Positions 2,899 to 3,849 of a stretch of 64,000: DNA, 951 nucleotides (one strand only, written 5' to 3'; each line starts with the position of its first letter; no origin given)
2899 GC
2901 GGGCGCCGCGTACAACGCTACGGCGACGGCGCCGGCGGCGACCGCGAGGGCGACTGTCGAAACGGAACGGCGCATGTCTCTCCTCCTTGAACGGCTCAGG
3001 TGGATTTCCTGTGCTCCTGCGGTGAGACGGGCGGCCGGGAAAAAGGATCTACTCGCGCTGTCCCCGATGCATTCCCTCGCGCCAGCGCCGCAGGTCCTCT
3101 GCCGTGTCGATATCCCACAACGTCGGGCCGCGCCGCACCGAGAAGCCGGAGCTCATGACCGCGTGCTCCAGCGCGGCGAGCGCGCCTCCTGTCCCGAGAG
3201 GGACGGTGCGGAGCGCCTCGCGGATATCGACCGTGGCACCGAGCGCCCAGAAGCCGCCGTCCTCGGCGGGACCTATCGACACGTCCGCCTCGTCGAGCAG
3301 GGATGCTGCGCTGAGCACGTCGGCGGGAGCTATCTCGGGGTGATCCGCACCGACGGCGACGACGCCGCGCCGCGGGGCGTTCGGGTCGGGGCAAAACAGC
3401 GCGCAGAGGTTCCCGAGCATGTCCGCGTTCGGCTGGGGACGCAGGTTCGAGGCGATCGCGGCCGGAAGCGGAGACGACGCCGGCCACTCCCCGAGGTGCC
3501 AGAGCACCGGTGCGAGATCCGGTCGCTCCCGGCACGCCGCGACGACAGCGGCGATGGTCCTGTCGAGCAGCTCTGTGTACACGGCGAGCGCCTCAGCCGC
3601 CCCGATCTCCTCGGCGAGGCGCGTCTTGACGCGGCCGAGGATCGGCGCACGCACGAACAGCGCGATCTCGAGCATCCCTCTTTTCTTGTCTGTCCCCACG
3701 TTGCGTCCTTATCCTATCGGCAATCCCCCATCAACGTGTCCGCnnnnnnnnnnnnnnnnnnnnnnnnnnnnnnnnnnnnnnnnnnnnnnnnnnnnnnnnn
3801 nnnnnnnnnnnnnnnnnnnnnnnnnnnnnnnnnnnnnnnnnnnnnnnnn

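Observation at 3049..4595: Adjacent DUF2064 (rSAM-associated transferase-like) and DUF1848 genes; DUF1848 carries a radical-SAM-type CxxxCxxC at its C-terminus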

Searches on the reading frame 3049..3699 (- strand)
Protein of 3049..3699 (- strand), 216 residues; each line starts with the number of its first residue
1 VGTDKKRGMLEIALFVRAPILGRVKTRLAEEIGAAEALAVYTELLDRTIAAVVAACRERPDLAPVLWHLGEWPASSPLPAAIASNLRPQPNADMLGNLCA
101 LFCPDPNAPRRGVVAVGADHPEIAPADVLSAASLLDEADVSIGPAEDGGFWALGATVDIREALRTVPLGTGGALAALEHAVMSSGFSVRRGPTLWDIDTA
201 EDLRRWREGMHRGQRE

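Call 3: search_protein_families(library=pfam, proteins=[window:3049-3699:-], max_evalue=0.01)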
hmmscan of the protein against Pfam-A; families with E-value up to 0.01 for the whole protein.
window:3049-3699:- (216 aa): 1 family
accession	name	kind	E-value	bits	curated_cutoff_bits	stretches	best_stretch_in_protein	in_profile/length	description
PF09837.15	DUF2064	-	2.4e-14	53.6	25.8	1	54-170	3-120/120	Uncharacterized protein conserved in bacteria (DUF2064)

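Call 4: search_protein_families(library=ncbifam, proteins=[window:3049-3699:-], max_evalue=0.01)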
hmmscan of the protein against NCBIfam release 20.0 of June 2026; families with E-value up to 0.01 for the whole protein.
window:3049-3699:- (216 aa): 2 families
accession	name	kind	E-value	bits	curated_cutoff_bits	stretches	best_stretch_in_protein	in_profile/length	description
TIGR04282.1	glyco_like_cofC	hypoth_equivalog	1.7e-31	109.4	134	1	12-203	1-189/189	TIGR04282 family arsenosugar biosynthesis glycosyltransferase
TIGR03552.1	F420_cofC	equivalog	4.3e-06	26.5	105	1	22-207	10-188/196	2-phospho-L-lactate guanylyltransferase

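Call 8: search_solved_structures(query=window:3049-3699:-, max_evalue=1, show_alignments=2)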
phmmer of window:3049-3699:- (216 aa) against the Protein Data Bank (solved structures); distinct sequences matched with E-value up to 1: 1.
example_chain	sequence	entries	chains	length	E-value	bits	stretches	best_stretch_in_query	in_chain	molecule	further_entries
3cgx_A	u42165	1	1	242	1e-05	28.8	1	12-158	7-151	Putative nucleotide-diphospho-sugar transferase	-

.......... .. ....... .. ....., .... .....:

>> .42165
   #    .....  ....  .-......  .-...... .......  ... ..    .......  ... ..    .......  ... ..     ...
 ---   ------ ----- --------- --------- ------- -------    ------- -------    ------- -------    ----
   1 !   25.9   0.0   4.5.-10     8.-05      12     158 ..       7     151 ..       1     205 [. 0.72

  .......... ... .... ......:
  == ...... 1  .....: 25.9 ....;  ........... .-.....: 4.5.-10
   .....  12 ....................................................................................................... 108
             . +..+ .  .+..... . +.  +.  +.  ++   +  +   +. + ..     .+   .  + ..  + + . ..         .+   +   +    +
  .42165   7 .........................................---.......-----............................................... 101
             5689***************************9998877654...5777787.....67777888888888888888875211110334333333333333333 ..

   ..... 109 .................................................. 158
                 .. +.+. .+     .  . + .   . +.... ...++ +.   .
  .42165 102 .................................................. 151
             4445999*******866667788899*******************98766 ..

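Call 20: find_homologous_proteins(query=window:3049-3699:-, max_evalue=0.001)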
Query window:3049-3699:- (216 aa): 46 proteins with E <= 0.001 among 5016 candidates.
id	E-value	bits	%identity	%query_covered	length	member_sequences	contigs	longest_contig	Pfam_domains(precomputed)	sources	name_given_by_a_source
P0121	3.0e-137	474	100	100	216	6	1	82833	PF09837.16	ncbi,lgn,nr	ncbi:MAG: DUF2064 domain-containing protein [Proteobacteria bacterium]|nr:DUF2064 domain-containing 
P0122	1.0e-106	374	86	94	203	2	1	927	PF09837.16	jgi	-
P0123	2.9e-89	317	68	97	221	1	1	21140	PF09837.16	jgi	jgi:uncharacterized protein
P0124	3.4e-88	313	72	95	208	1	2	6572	PF09837.16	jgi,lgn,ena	-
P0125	7.5e-87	309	70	94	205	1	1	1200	PF09837.16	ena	-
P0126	2.0e-86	307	69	98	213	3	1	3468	PF09837.16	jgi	jgi:glycosyltransferase A (GT-A) superfamily protein (DUF2064 family)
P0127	3.1e-83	297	65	98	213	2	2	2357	PF09837.16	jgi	-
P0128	2.1e-82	294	70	94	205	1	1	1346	PF09837.16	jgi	jgi:glycosyltransferase A (GT-A) superfamily protein (DUF2064 family)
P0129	2.9e-78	281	67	94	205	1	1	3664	PF09837.16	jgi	jgi:hypothetical protein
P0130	1.7e-77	278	62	100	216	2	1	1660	PF09837.16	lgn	-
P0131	2.1e-76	275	62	98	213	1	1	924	PF09837.16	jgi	jgi:hypothetical protein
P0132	2.5e-76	274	66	94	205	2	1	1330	PF09837.16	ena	-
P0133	4.5e-69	251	67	81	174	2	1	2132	PF09837.16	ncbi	-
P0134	4.9e-64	234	56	98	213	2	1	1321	PF09837.16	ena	-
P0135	1.4e-60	223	57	100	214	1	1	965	PF09837.16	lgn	-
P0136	1.1e-51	194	48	96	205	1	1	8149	PF09837.16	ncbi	-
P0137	5.3e-43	165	45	92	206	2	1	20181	PF09837.16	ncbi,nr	ncbi:MAG: DUF2064 domain-containing protein [Deltaproteobacteria bacterium]|nr:DUF2064 domain-contai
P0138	3.7e-42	163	40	94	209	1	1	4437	PF09837.16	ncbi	-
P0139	1.9e-38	151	40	96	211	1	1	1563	PF09837.16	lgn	-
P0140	2.5e-35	140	43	89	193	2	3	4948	PF09837.16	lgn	-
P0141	4.2e-19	87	36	88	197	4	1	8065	PF09837.16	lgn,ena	-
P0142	4.3e-17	81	33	94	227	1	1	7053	PF09837.16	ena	-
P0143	6.1e-17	80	34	93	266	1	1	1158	PF09837.16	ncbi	-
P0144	7.7e-17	80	33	91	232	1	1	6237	PF09837.16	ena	-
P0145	5.0e-16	77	33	94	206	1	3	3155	PF09837.16,PF12804.14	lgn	-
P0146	6.7e-16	77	33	92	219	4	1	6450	PF09837.16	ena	-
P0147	4.3e-15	74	36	94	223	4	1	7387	PF09837.16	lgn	-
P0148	9.5e-15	73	33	92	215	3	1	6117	PF09837.16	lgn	-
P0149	1.1e-14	73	36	93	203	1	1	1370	PF09837.16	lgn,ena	-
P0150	3.3e-14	71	32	91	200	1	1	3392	PF01983.22,PF09837.16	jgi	jgi:uncharacterized protein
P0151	4.3e-14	71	33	89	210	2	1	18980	PF09837.16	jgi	jgi:rSAM/selenodomain-associated transferase 1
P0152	6.6e-14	70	33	94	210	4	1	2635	PF01983.22,PF09837.16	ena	-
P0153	1.3e-13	69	34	92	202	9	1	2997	PF09837.16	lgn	-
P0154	6.5e-13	67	34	88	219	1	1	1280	PF09837.16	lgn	-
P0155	5.9e-12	64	33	92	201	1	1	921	PF01983.22,PF09837.16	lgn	-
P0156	1.0e-11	63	35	90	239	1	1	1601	PF09837.16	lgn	-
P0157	1.1e-11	63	33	68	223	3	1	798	PF09837.16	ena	-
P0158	5.1e-11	61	31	90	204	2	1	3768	PF09837.16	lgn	-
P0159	6.0e-11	61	35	91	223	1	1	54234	PF09837.16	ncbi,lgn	ncbi:MAG: TIGR04282 family arsenosugar biosynthesis glycosyltransferase [Pseudomonadota bacterium]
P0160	2.8e-10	58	33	73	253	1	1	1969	PF09837.16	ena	-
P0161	5.9e-10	57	32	93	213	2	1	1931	PF09837.16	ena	-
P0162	5.8e-8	51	31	90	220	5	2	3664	PF09837.16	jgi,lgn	jgi:hypothetical protein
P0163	5.9e-8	51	29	90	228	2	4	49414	PF09837.16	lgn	-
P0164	3.6e-7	48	31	92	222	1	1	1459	PF09837.16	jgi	jgi:uncharacterized protein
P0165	4.9e-7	48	27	91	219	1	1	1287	PF01983.22,PF09837.16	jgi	jgi:uncharacterized protein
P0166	1.9e-5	43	38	42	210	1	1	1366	PF09837.16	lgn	-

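Call 29: find_encoding_contigs(protein=P0123, flank=6000, max_places=2)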
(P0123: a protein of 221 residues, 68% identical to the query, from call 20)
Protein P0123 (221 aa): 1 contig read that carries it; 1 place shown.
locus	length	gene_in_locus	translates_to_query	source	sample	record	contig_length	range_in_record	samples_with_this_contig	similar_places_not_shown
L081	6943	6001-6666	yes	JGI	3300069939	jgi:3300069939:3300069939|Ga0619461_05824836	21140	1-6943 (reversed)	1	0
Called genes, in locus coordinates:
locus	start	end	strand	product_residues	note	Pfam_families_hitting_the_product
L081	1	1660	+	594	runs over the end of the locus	PF00575:S1, PF23459:S1_RRP5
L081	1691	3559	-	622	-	PF12804:NTP_transf_3, PF00266:Aminotran_5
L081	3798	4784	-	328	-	PF01479:S4 (faint), PF00849:PseudoU_synth_2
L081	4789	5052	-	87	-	-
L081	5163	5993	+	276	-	PF08902:DUF1848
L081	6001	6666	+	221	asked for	PF09837:DUF2064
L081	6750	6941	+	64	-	?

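Call 30: find_encoding_contigs(protein=P0136, flank=6000, max_places=2)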
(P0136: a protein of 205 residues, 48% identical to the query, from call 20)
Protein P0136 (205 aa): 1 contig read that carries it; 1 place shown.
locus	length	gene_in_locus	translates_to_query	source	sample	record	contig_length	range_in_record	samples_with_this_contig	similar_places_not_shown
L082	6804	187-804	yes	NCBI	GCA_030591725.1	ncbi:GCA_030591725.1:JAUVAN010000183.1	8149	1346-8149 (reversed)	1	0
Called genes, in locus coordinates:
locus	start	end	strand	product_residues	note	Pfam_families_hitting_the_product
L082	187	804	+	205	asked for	PF09837:DUF2064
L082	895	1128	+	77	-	PF02604:PhdYeFM_antitox (weak)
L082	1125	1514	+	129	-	PF01850:PIN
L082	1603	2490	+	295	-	-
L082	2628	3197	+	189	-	PF13338:AbiEi_4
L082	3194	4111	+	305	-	PF08843:AbiEii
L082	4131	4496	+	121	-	PF04347:FliO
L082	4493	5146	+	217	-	PF00813:FliP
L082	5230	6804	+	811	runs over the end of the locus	PF02190:LON_substr_bdg, PF00004:AAA, PF22667:Lon_lid, PF05362:Lon_C, PF13541:ChlI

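Call 36: search_protein_families(library=padloc, proteins=[window:3049-3699:-], max_evalue=0.01)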
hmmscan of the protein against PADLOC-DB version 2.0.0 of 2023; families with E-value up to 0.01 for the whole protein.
window:3049-3699:- (216 aa): 0 families

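Call 54: find_related_loci(query=A2, collection=metagenome_contigs, flank=6000)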
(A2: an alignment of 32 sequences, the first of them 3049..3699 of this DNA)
Query A2 (216 aa) in metagenome_contigs; peptide patterns used: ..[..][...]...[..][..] (x = any residue, [..] = any of these).
600 stretches matched a pattern (row limit reached: there are more); 527 encode a relative of the query (tblastn E <= 1e-3); the best 80 are kept; 80 distinct loci.
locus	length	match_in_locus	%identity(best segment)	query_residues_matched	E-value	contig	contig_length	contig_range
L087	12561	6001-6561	30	12-206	2e-22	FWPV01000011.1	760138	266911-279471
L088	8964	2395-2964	33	12-205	3e-22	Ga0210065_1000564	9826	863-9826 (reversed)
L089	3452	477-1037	34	12-205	2e-20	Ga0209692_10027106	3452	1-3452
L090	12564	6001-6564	30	12-208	3e-20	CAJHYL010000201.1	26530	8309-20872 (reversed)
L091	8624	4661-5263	33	2-206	9e-20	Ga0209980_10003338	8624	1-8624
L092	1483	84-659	27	12-209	1e-19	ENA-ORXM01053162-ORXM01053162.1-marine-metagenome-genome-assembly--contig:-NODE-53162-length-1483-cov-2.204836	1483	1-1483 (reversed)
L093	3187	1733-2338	31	12-214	2e-19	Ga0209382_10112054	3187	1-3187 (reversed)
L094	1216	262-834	33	11-208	1e-19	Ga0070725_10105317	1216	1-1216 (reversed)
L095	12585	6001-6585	34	12-208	2e-19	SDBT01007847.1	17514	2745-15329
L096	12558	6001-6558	30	12-205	3e-19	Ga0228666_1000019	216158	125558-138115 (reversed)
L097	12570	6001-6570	27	12-207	3e-19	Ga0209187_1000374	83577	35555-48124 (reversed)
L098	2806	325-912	34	4-209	4e-19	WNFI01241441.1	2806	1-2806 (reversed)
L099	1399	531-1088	30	12-203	3e-19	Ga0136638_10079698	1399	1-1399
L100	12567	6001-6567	30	12-206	4e-19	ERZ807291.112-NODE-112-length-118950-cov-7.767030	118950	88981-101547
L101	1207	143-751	29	4-208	3e-19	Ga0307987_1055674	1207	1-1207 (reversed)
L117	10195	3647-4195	29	14-204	7e-18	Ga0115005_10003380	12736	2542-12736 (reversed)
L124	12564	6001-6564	33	12-207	1e-17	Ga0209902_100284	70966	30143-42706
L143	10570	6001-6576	30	12-208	2e-16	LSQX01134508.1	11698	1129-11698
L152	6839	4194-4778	30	11-210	6e-16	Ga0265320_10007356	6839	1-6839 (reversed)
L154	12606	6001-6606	28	10-216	7e-16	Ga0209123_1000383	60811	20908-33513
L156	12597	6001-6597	32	1-204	8e-16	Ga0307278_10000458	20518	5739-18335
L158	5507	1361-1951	26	12-210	9e-16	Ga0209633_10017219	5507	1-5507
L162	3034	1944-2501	27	12-205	1e-15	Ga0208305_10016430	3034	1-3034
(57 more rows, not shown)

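Call 76: predict_structure(alignment_id=A2)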
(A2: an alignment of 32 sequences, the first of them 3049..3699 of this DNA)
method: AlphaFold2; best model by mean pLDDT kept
length: 216 residues; sequences in the alignment: 32
mean_pLDDT: 95.0   pTM: 0.90
mean pLDDT of the five models: 95.0, 94.8, 94.8, 94.1, 93.9
residues with pLDDT >= 90: 200; 70-90: 8; 50-70: 7; < 50: 1
segments of 3 or more residues with pLDDT < 50: none
pLDDT, mean of each block of 10 residues (from residue 1): 73 97 95 97 98 98 98 96 97 97 93 97 98 98 97 98 97 98 98 96 94 70
secondary structure, 60 per line:
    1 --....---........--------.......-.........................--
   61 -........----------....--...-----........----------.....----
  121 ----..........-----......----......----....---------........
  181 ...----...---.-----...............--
elements in order: H3-6 E10-17 H26-32 H34-58 E62-69 H80-83 E86-88 H94-101 E112-116 H125-134 E140-145 E150-155 H160-163 H173-183 E188-190 H200-214

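Call 77: search_protein_families(library=phrogs, proteins=[window:3049-3699:-], max_evalue=0.001)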
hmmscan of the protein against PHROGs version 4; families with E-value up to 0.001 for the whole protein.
window:3049-3699:- (216 aa): 0 families
